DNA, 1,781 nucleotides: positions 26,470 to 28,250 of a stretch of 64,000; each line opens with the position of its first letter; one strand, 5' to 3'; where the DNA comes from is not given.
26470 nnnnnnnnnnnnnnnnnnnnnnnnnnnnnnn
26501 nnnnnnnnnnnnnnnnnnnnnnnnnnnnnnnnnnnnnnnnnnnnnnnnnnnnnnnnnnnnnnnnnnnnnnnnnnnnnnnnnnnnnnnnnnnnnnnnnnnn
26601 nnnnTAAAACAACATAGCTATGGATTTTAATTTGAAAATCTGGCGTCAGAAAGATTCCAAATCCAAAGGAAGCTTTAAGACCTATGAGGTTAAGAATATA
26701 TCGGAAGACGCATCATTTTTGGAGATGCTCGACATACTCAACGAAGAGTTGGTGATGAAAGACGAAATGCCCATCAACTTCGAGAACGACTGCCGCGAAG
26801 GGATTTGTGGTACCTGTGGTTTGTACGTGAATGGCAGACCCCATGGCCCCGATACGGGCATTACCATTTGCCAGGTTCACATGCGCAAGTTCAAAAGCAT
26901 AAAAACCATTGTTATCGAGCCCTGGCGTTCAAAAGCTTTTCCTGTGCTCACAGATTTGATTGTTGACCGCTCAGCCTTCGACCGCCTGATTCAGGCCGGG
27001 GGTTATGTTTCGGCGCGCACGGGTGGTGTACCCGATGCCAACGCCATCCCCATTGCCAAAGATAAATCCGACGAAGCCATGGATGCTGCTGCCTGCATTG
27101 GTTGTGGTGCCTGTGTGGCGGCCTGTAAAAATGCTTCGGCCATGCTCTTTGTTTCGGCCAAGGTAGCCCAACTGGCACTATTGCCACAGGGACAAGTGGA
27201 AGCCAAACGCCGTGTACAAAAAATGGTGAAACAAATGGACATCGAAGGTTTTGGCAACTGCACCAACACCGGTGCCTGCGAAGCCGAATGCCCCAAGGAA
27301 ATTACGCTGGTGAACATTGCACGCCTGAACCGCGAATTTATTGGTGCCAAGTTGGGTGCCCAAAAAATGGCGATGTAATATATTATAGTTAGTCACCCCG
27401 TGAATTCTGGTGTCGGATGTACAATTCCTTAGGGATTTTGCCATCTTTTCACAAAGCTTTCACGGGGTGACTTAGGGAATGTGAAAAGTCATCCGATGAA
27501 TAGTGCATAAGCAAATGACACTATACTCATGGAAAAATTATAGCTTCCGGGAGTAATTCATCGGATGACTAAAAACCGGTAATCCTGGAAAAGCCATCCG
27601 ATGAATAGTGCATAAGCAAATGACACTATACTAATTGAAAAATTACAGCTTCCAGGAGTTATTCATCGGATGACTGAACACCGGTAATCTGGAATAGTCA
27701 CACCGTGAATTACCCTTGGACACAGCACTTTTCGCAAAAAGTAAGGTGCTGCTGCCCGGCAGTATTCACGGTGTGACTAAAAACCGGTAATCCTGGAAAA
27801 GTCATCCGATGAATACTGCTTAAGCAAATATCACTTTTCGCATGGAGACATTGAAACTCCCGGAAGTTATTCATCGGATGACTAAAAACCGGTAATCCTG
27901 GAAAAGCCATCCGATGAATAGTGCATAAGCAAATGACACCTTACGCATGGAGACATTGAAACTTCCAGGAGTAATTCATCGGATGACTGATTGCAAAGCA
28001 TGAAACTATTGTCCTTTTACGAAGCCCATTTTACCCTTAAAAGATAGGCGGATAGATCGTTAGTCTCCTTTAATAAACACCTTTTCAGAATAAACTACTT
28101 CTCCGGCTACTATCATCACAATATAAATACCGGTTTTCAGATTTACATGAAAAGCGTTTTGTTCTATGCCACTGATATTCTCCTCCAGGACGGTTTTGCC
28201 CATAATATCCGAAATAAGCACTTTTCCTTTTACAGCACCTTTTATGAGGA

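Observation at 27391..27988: Six-unit hairpin array with fully compensated stem variants downstream of sdhB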

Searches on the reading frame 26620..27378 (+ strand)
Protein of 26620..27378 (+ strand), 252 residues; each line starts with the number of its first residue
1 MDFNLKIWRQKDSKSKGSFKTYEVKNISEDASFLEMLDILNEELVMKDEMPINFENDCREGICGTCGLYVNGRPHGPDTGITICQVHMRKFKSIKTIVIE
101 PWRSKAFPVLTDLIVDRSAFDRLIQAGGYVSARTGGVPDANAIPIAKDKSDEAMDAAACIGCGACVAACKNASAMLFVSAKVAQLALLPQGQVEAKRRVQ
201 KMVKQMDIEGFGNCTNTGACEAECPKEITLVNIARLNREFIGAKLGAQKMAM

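Call 12: find_encoding_contigs(protein=window:26620-27378:+, flank=10000, max_places=10)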
Protein window:26620-27378:+ (252 aa): 4 contigs read that carry it; 4 places shown.
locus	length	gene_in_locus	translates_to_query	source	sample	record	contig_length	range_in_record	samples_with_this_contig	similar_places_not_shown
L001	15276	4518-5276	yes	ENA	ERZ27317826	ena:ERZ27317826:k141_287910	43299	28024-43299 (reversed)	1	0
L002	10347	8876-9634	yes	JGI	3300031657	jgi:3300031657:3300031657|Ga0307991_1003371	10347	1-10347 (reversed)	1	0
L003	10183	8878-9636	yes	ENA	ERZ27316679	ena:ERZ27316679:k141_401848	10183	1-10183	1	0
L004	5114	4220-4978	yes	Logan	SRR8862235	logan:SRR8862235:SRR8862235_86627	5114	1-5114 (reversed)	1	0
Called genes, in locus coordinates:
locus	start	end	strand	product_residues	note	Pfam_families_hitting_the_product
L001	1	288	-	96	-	?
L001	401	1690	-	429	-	PF05195:AMP_N, PF00557:Peptidase_M24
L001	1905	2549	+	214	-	-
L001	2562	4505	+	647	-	PF00890:FAD_binding_2, PF01266:DAO (faint), PF07992:Pyr_redox_2 (faint), PF02910:Succ_DH_flav_C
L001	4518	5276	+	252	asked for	PF13085:Fer2_3, PF13187:Fer4_9 (faint), PF13237:Fer4_10 (faint), PF12838:Fer4_7, PF13183:Fer4_8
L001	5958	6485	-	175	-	PF18962:Por_Secre_tail (faint), PF19910:DUF6383 (weak)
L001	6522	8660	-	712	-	-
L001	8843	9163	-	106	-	-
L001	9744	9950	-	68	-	-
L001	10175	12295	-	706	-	PF12867:DinB_2, PF03781:FGE-sulfatase, PF13489:Methyltransf_23, PF08241:Methyltransf_11, PF08242:Methyltransf_12 (faint), PF13649:Methyltransf_25 (weak), PF13847:Methyltransf_31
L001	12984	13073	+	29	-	-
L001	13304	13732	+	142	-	PF03441:FAD_binding_7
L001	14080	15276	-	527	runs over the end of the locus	PF01757:Acyl_transf_3, PF19040:SGNH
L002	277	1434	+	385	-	PF18962:Por_Secre_tail (weak)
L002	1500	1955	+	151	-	-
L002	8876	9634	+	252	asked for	PF13085:Fer2_3, PF13187:Fer4_9 (faint), PF13237:Fer4_10 (faint), PF12838:Fer4_7, PF13183:Fer4_8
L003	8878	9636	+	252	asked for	PF13085:Fer2_3, PF13187:Fer4_9 (faint), PF13237:Fer4_10 (faint), PF12838:Fer4_7, PF13183:Fer4_8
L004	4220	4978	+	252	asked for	PF13085:Fer2_3, PF13187:Fer4_9 (faint), PF13237:Fer4_10 (faint), PF12838:Fer4_7, PF13183:Fer4_8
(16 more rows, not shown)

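Call 41: find_homologous_proteins(query=window:26620-27378:+, max_evalue=1e-60)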
Query window:26620-27378:+ (252 aa): 7995 proteins with E <= 1e-60 among 8000 candidates; the best 120 are listed.
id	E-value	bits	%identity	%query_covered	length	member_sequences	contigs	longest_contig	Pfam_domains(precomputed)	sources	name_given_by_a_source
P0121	3.3e-166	569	100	100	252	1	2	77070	PF12838.13,PF13237.12,PF13183.12,PF13187.12,PF13085.12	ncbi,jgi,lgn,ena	-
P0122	4.4e-156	536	94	100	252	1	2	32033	PF12838.13,PF13534.12,PF13183.12,PF13187.12,PF13085.12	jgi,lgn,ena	-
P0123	6.6e-156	535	94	100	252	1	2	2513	PF12838.13,PF13534.12,PF13183.12,PF13085.12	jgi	jgi:succinate dehydrogenase / fumarate reductase iron-sulfur subunit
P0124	4.3e-155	532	93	100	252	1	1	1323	PF12838.13,PF13534.12,PF13237.12,PF13183.12,PF13187.12,PF13085.12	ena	-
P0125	4.3e-155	532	93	100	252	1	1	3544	PF12838.13,PF13534.12,PF13237.12,PF13183.12,PF13187.12,PF13085.12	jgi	-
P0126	5.5e-155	532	93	100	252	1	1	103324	PF12838.13,PF13534.12,PF13183.12,PF13187.12,PF13085.12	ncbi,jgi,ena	-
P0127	8.0e-155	531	92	100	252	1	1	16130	PF12838.13,PF13237.12,PF13183.12,PF13187.12,PF13085.12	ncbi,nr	ncbi:MAG: succinate dehydrogenase/fumarate reductase iron-sulfur subunit [Bacteroidales bacterium]|n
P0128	5.2e-154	529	92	100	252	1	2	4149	PF12838.13,PF13534.12,PF13237.12,PF13183.12,PF13187.12,PF13085.12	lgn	-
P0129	7.2e-154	528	90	100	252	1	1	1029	PF12838.13,PF13534.12,PF13237.12,PF13183.12,PF13187.12,PF13085.12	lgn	-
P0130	1.2e-153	528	92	100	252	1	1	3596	PF12838.13,PF13534.12,PF13237.12,PF13183.12,PF13187.12,PF13085.12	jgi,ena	-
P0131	1.7e-153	527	91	100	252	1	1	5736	PF12838.13,PF13237.12,PF13183.12,PF13187.12,PF13085.12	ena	-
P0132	8.8e-153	525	92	100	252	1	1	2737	PF12838.13,PF13534.12,PF13237.12,PF13183.12,PF13187.12,PF13085.12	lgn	-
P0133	1.1e-152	524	90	100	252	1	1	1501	PF12838.13,PF13237.12,PF13183.12,PF13187.12,PF13085.12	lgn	-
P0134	6.7e-152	522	90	100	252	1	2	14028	PF12838.13,PF13534.12,PF13237.12,PF13183.12,PF13187.12,PF13085.12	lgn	-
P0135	3.0e-150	516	89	100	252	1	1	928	PF12838.13,PF13534.12,PF13237.12,PF13183.12,PF13187.12,PF13085.12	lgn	-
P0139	4.7e-149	513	89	100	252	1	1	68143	PF12838.13,PF13237.12,PF13183.12,PF13085.12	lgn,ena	-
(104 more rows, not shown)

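Call 42: find_encoding_contigs(protein=P0122, flank=4000, max_places=2)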
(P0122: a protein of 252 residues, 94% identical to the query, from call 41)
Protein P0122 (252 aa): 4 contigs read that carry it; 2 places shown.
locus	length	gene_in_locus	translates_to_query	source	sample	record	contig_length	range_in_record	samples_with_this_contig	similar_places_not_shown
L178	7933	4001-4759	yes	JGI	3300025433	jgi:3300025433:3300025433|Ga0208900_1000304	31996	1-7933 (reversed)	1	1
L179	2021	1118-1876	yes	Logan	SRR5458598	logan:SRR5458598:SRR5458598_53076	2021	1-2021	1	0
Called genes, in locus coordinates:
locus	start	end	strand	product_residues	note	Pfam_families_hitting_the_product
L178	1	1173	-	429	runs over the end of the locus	PF05195:AMP_N, PF00557:Peptidase_M24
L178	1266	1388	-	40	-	-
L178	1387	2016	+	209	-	-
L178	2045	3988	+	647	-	PF00890:FAD_binding_2, PF07992:Pyr_redox_2 (faint), PF02910:Succ_DH_flav_C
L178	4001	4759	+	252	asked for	PF13085:Fer2_3, PF13187:Fer4_9 (faint), PF12838:Fer4_7, PF13183:Fer4_8, PF13534:Fer4_17 (weak)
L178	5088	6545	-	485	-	PF18962:Por_Secre_tail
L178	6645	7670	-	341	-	-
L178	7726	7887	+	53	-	-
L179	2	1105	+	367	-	?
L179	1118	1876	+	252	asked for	PF13085:Fer2_3, PF13187:Fer4_9 (faint), PF12838:Fer4_7, PF13183:Fer4_8, PF13534:Fer4_17 (weak)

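Call 43: find_encoding_contigs(protein=P0126, flank=4000, max_places=2)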
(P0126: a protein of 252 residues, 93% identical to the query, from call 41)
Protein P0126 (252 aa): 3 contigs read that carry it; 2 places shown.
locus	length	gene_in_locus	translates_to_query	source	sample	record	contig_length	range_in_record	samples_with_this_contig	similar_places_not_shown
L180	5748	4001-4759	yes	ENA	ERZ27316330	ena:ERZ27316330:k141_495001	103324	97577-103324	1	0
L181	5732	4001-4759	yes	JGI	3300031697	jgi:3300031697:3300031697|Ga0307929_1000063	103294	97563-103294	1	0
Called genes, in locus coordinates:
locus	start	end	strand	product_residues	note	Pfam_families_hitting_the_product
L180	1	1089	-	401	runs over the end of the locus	PF05195:AMP_N, PF00557:Peptidase_M24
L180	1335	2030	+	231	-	-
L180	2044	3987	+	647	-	PF00890:FAD_binding_2, PF01266:DAO (faint), PF03486:HI0933_like (faint), PF07992:Pyr_redox_2 (faint), PF02910:Succ_DH_flav_C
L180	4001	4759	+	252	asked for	PF13085:Fer2_3, PF13187:Fer4_9 (faint), PF12838:Fer4_7, PF13183:Fer4_8, PF13534:Fer4_17 (weak)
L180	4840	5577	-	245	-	PF00512:HisKA, PF02518:HATPase_c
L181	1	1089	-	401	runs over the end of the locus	PF05195:AMP_N, PF00557:Peptidase_M24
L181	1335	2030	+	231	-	-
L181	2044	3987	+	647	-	PF00890:FAD_binding_2, PF01266:DAO (faint), PF03486:HI0933_like (faint), PF07992:Pyr_redox_2 (faint), PF02910:Succ_DH_flav_C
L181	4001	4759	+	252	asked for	PF13085:Fer2_3, PF13187:Fer4_9 (faint), PF12838:Fer4_7, PF13183:Fer4_8, PF13534:Fer4_17 (weak)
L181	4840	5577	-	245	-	PF00512:HisKA, PF02518:HATPase_c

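Call 44: find_encoding_contigs(protein=P0127, flank=4000, max_places=2)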
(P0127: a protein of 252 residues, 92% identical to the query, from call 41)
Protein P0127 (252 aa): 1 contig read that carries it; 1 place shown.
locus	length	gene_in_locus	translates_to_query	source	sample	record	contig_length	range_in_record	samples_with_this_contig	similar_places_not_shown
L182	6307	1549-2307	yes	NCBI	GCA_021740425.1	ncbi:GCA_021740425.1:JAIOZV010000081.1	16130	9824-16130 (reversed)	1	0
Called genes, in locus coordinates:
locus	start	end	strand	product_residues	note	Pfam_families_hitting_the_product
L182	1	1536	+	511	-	PF00890:FAD_binding_2, PF02910:Succ_DH_flav_C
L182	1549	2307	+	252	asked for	PF13085:Fer2_3, PF13187:Fer4_9 (faint), PF13237:Fer4_10 (faint), PF12838:Fer4_7, PF13183:Fer4_8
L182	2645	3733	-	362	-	PF09516:RE_CfrBI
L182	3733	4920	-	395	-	PF03602:Cons_hypoth95 (faint), PF01555:N6_N4_Mtase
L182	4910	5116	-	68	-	-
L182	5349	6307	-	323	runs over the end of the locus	PF18962:Por_Secre_tail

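Call 45: find_encoding_contigs(protein=P0139, flank=4000, max_places=2)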
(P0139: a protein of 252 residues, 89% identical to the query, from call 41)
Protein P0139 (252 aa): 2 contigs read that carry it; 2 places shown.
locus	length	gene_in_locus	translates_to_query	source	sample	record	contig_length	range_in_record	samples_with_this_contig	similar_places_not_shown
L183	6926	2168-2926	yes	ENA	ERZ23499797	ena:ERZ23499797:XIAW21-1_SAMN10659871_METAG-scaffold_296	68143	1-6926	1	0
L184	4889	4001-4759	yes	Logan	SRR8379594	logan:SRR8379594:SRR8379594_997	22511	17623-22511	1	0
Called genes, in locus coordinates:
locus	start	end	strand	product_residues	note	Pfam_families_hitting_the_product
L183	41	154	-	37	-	-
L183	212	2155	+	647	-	PF00890:FAD_binding_2, PF01266:DAO (faint), PF07992:Pyr_redox_2 (faint), PF02910:Succ_DH_flav_C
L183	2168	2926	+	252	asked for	PF13085:Fer2_3, PF13237:Fer4_10 (faint), PF12838:Fer4_7, PF13183:Fer4_8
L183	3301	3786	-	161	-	PF14358:DUF4405 (weak)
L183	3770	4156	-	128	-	-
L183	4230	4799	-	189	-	PF00027:cNMP_binding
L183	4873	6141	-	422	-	PF00083:Sugar_tr, PF07690:MFS_1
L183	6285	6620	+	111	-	-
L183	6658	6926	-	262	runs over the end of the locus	-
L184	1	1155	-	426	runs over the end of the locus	PF05195:AMP_N, PF00557:Peptidase_M24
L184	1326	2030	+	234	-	-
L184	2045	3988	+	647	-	PF00890:FAD_binding_2, PF01266:DAO (faint), PF07992:Pyr_redox_2 (faint), PF02910:Succ_DH_flav_C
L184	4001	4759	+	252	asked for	PF13085:Fer2_3, PF13237:Fer4_10 (faint), PF12838:Fer4_7, PF13183:Fer4_8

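Call 65: list_cluster_members(proteins=[P0121])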
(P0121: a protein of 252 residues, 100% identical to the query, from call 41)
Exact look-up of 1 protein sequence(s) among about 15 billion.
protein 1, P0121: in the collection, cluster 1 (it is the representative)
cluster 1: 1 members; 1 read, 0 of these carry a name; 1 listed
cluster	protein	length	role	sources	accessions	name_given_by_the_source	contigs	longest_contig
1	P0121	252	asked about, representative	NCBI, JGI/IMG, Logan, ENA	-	-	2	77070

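Call 86: search_protein_families(library=pfam, proteins=[window:26620-27375:+], max_evalue=0.0001)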
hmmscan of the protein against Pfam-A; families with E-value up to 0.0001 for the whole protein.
window:26620-27375:+ (252 aa): 6 families
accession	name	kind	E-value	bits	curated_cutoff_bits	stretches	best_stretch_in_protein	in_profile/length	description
PF13085.11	Fer2_3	-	2.5e-22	79.3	27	1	4-120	1-105/107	2Fe-2S iron-sulfur cluster binding domain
PF12838.12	Fer4_7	-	5.4e-09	36.8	27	1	159-227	2-51/52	4Fe-4S dicluster domain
PF13183.11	Fer4_8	-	1.2e-08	35.8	27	1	156-228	2-68/68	4Fe-4S dicluster domain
PF13237.11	Fer4_10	-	7.5e-06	26.2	25.5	0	155-225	5-53/53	4Fe-4S dicluster domain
PF13534.11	Fer4_17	-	1.2e-05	26.2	22.2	1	158-228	1-60/61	4Fe-4S dicluster domain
PF13187.11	Fer4_9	-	1.3e-05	25.6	27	0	158-227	1-50/52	4Fe-4S dicluster domain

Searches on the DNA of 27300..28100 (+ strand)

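Call 15: search_rna_families(source=window, start=27300, end=28100, threshold=evalue, max_evalue=10)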
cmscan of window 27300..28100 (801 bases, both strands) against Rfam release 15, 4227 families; matches with E-value up to 10: 5.
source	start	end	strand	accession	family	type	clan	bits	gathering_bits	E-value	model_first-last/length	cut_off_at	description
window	27698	27776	+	RF03292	mir-1301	Gene; miRNA;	-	21.7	63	0.37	1-80/80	no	mir-1301 microRNA precursor family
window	27596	27663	+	RF02303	TtnuCD28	Gene; snRNA; snoRNA; CD-box;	-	20.4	70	3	1-64/64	no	Tetrahymena snoRNA TtnuCD28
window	27909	27976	+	RF02303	TtnuCD28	Gene; snRNA; snoRNA; CD-box;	-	19.8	70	4.1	1-64/64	no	Tetrahymena snoRNA TtnuCD28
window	27472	27582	-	RF03988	mir-6301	Gene; miRNA;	-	16.3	70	2.2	1-78/78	no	mir-6301 microRNA precursor family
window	27439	27472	-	RF00462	IRES_APC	Cis-reg; IRES;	-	14.7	50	9.3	1-53/53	no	APC internal ribosome entry site (IRES)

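Call 39: search_dna_similar(query=window:27380-28000:+, collection=plasmids, mode=distant, max_evalue=0.001)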
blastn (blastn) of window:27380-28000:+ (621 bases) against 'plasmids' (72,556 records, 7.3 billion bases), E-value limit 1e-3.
No match.

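Call 63: build_rna_model(alignment_id=A3, structure=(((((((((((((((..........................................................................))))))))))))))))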
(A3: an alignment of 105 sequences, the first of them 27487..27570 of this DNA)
Model R1 built from alignment A3 (105 sequences, 104 columns); structure: as given.
model positions 81; base pairs 15; branch points 0; effective number of sequences 22.04; information 0.7 bits per position. Calibrated on 0.2 Mb of random sequence (short: E-values are rough).
structure used (alignment columns):
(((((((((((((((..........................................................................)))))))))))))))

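Call 64: search_with_rna_model(model_id=R1, source=window, max_evalue=1, filters=off)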
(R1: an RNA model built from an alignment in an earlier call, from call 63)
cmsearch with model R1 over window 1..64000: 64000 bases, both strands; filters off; matches with E-value up to 1: 14.
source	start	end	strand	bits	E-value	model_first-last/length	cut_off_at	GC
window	27487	27570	+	66.1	2.3e-13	1-81/81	no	0.38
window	31531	31614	+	61.1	3.6e-12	1-81/81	no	0.45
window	27800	27883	+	60.5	4.9e-12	1-81/81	no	0.4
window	27487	27570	-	60.2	5.8e-12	1-81/81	no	0.38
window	27592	27675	+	59.9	6.8e-12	1-81/81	no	0.37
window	27696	27778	-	59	1.1e-11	1-81/81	no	0.51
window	27592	27675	-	57.6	2.5e-11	1-81/81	no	0.37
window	27905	27988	+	57.4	2.7e-11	1-81/81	no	0.43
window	27800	27883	-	56.8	3.9e-11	1-81/81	no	0.4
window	31531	31614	-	56.7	4e-11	1-81/81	no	0.45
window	27391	27472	-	56.3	5e-11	1-81/81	no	0.46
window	27696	27778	+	53.4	2.5e-10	1-81/81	no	0.51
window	27905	27988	-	49.3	2.4e-09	1-81/81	no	0.43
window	27391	27472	+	48.9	3e-09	1-81/81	no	0.46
